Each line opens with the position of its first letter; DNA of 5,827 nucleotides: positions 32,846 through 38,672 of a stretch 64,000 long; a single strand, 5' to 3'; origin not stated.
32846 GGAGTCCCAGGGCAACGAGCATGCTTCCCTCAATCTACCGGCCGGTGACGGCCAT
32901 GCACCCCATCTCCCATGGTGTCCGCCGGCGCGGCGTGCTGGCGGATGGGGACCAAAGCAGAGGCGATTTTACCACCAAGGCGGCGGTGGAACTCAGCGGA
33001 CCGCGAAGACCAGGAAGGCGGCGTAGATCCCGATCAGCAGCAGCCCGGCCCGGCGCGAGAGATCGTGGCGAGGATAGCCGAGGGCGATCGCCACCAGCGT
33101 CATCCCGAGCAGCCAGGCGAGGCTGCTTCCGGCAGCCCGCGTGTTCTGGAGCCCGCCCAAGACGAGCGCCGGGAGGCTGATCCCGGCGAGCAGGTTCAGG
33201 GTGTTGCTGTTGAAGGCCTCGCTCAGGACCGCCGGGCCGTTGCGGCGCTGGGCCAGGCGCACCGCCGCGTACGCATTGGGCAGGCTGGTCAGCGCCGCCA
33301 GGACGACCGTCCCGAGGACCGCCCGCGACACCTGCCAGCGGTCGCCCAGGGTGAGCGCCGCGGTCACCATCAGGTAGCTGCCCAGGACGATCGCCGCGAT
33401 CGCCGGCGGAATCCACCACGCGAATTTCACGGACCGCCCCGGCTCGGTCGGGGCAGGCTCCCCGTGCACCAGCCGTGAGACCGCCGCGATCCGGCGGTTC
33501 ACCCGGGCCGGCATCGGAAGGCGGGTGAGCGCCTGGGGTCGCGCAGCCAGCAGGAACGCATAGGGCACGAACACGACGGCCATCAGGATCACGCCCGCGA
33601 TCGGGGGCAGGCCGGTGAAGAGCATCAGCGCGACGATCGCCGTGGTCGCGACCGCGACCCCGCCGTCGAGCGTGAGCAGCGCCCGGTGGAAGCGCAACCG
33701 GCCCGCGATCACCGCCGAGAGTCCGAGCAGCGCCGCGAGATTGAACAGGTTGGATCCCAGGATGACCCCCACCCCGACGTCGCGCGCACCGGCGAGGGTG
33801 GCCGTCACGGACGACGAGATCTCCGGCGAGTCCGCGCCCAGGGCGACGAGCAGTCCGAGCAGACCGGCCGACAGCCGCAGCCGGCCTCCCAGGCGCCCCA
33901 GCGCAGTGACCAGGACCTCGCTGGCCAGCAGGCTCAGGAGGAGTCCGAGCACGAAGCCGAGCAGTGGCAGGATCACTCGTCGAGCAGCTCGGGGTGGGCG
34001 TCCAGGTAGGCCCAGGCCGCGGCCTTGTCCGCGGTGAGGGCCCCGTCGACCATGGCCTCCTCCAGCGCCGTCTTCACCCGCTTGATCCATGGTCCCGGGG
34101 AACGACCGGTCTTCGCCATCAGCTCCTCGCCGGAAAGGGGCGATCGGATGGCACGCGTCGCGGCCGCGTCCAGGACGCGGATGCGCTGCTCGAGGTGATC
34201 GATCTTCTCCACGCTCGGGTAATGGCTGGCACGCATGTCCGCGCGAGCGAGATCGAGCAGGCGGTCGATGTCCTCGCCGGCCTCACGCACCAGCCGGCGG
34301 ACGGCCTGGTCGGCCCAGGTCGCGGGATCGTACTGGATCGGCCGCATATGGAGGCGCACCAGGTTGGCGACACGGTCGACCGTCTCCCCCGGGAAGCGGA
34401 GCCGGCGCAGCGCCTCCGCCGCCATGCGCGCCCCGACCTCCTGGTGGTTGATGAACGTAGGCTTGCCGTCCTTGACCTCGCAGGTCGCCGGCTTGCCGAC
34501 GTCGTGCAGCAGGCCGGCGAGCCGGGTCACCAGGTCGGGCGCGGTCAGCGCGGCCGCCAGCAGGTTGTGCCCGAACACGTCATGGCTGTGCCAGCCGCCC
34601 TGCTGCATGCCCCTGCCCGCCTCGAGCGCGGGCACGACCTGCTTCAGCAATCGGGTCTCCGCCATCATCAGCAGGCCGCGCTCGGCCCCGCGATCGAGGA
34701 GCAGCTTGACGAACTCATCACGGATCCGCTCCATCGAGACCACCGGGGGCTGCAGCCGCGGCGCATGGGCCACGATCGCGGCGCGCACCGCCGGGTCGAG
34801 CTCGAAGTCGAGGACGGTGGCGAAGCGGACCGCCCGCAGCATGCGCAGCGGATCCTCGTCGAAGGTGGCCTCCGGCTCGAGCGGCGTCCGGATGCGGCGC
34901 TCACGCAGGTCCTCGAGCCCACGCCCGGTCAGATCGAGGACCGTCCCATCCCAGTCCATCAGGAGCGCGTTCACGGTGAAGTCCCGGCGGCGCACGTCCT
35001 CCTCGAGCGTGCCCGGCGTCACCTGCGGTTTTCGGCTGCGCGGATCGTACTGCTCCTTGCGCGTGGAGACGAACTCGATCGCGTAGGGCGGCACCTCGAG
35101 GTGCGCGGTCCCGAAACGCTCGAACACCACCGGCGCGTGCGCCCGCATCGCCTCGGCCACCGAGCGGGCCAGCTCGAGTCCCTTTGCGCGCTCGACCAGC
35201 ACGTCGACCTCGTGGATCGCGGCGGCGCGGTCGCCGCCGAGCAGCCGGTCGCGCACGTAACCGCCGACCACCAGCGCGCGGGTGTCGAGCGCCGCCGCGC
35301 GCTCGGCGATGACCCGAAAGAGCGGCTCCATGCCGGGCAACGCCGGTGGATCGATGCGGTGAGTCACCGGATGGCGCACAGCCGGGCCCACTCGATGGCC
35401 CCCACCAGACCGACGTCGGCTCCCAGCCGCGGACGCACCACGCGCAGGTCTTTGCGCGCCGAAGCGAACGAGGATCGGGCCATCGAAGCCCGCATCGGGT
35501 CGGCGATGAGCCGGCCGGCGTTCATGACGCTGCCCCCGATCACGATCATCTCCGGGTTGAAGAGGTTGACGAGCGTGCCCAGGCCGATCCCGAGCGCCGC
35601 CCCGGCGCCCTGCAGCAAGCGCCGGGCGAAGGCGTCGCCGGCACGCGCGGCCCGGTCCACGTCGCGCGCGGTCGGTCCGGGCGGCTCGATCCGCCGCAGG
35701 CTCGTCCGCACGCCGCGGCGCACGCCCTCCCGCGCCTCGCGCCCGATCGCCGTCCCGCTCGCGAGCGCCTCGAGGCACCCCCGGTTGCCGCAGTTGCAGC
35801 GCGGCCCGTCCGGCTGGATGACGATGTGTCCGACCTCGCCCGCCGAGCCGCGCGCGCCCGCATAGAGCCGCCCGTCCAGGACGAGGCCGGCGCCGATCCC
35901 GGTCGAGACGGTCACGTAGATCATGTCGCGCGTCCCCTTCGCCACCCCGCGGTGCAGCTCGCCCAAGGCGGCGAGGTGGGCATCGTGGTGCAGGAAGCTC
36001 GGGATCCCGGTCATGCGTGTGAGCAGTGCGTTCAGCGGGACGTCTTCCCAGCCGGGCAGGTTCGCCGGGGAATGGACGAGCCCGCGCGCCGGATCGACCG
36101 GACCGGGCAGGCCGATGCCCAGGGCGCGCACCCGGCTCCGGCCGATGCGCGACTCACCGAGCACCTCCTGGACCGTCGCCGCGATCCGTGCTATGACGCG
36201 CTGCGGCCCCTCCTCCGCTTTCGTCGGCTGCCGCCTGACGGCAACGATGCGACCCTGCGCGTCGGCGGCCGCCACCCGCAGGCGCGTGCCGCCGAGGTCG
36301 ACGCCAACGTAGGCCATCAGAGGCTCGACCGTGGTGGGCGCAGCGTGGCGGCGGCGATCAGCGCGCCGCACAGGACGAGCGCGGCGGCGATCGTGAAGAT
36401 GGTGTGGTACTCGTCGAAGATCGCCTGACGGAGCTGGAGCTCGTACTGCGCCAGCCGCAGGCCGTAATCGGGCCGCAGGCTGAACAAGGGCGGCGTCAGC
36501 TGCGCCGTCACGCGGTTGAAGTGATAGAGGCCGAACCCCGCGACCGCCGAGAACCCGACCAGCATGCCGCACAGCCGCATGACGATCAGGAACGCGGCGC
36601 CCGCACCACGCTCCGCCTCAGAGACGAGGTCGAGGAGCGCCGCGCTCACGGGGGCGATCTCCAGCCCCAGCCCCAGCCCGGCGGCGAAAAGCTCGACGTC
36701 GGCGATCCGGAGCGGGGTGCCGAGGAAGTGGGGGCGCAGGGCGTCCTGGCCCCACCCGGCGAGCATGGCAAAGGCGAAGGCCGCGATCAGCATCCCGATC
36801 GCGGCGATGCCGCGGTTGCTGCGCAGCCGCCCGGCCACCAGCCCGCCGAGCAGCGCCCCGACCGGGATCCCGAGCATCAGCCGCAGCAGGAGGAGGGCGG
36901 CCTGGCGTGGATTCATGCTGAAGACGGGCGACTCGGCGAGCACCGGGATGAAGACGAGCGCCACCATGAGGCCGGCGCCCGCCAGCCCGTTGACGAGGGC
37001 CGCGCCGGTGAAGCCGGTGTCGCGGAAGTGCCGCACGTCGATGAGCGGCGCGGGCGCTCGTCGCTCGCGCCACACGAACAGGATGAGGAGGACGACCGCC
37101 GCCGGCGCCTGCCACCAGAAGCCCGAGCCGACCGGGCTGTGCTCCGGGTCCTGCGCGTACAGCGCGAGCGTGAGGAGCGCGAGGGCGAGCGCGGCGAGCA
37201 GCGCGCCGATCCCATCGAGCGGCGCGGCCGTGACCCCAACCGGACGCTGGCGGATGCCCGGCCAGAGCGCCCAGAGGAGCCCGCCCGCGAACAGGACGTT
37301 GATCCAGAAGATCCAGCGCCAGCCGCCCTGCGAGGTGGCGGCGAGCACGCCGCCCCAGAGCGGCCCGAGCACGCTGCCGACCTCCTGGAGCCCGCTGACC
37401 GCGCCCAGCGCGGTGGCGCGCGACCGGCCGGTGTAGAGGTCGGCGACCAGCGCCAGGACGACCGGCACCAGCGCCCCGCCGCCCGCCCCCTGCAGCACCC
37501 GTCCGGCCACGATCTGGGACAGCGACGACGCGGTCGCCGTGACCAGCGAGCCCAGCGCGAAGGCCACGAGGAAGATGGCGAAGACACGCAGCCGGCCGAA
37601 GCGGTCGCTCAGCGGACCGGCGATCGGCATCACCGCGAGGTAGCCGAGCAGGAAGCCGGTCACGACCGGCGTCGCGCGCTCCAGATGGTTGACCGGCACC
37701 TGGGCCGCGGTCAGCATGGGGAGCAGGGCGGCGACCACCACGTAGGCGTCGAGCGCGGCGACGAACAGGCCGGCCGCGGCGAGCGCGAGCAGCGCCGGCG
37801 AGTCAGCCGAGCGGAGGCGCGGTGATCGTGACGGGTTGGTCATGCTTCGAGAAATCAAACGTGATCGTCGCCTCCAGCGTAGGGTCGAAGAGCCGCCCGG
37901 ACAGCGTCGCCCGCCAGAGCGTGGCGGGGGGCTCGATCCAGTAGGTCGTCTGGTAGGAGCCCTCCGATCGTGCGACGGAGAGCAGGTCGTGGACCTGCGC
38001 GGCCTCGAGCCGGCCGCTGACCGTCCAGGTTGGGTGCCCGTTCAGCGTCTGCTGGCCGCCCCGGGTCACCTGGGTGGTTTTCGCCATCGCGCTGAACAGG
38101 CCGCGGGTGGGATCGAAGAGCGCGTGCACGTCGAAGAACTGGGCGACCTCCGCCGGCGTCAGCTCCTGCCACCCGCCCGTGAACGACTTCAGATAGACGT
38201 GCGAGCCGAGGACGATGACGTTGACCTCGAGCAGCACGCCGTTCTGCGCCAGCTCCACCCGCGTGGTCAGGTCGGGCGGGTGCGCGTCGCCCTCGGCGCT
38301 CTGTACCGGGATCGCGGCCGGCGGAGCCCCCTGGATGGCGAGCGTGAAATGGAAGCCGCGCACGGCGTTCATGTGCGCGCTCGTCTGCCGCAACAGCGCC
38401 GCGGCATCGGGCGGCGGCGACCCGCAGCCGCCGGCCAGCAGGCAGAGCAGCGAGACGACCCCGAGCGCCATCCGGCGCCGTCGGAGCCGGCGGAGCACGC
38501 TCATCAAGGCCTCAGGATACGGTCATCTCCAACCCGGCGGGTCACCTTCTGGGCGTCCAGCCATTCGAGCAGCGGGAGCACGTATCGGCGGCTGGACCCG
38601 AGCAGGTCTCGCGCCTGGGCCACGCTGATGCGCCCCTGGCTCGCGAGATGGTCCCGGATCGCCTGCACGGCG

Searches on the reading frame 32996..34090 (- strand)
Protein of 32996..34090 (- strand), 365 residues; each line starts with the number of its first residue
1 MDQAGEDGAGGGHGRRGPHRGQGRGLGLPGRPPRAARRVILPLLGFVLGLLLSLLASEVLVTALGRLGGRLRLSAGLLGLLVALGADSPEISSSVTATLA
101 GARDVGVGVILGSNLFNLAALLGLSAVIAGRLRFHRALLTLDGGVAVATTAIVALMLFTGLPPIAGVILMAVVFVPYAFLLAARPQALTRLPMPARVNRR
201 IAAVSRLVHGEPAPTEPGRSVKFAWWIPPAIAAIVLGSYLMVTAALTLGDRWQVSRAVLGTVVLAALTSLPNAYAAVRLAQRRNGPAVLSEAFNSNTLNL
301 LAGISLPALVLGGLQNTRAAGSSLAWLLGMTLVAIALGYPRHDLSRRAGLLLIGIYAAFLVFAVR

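Call 90: search_protein_families(library=pfam, max_evalue=0.001, proteins=[window:32996-34090:-])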
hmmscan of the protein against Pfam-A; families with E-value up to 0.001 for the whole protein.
window:32996-34090:- (365 aa): 1 family
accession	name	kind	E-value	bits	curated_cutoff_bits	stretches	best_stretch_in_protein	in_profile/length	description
PF01699.29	Na_Ca_ex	-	3.1e-31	108.8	24.9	2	230-364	9-150/151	Sodium/calcium exchanger protein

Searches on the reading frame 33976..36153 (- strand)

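Call 30: search_protein_families(library=pfam, max_evalue=0.001, proteins=[window:33976-36153:-])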
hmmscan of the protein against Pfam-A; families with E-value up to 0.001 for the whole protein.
window:33976-36153:- (726 aa): 4 families
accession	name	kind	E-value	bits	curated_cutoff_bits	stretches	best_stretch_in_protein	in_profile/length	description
PF01743.26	PolyA_pol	-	1e-21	78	23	1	294-422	2-126/126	Poly A polymerase head domain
PF12627.12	PolyA_pol_RNAbd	-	1e-15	57.7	22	1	449-511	1-61/64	Probable RNA and SrmB- binding site of polymerase A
PF01966.28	HD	-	8.2e-11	42.7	22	1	535-637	18-109/116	HD domain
PF13735.12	tRNA_NucTran2_2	-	6e-07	30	27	1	577-712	23-144/149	tRNA nucleotidyltransferase domain 2 putative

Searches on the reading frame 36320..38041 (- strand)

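Call 30: search_protein_families(library=pfam, max_evalue=0.001, proteins=[window:36320-38041:-])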
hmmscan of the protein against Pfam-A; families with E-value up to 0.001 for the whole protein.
window:36320-38041:- (574 aa): 3 families
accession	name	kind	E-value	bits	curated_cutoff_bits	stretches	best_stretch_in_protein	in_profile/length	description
PF07690.21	MFS_1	-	3.7e-34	118.6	33.4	2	90-430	3-290/347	Major Facilitator Superfamily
PF00083.30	Sugar_tr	-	5.7e-08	32.5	22.3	1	124-257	49-186/452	Sugar (and other) transporter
PF06609.19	TRI12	-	1.3e-06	27.6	23.2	1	81-265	39-224/599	Fungal trichothecene efflux pump (TRI12)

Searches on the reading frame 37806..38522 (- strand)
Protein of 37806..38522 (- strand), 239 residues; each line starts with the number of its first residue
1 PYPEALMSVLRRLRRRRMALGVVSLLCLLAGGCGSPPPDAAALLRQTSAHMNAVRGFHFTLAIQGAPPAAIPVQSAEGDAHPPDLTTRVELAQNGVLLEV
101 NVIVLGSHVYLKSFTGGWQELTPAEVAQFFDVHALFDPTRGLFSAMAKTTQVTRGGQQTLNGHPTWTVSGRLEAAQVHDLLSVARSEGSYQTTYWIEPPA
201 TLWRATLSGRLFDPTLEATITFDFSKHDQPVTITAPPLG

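Call 90: search_protein_families(library=pfam, max_evalue=0.001, proteins=[window:37806-38522:-])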
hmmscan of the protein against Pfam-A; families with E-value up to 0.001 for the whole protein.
window:37806-38522:- (239 aa): 1 family
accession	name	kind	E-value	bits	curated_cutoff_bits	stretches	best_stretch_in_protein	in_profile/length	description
PF07161.20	LppX_LprAFG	-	1.7e-28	100.3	24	1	39-233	1-192/192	LppX_LprAFG lipoprotein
